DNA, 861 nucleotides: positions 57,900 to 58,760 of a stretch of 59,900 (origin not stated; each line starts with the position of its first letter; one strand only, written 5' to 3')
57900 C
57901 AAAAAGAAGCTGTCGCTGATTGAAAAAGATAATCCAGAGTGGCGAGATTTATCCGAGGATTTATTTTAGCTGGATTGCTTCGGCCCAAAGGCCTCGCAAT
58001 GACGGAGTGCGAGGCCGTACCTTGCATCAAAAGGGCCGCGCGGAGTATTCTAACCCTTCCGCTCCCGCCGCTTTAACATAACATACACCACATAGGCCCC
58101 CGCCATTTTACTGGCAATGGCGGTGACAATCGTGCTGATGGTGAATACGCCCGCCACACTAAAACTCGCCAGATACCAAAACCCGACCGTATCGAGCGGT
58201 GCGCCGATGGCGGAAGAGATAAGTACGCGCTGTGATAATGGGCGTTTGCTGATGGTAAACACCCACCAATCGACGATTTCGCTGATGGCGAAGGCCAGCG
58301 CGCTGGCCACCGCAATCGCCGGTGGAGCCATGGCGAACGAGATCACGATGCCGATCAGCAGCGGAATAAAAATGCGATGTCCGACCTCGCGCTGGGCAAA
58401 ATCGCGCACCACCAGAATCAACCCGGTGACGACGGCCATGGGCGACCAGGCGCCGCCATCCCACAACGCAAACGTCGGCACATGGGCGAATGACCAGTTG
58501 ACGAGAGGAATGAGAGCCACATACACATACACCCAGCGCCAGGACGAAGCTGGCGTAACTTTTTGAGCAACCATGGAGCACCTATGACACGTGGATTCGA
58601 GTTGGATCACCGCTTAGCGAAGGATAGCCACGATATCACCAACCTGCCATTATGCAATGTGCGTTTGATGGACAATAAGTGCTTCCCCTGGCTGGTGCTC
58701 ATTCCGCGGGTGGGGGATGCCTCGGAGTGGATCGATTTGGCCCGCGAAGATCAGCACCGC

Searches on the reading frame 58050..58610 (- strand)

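Call 57: search_protein_families(library=pfam, proteins=[window:58050-58610:-], max_evalue=0.01)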
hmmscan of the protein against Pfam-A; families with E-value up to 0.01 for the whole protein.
window:58050-58610:- (186 aa): 1 family
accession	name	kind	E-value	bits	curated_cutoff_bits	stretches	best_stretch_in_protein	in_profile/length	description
PF02592.20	Vut_1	-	2.6e-07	31.6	27.2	1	95-176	64-150/152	Putative vitamin uptake transporter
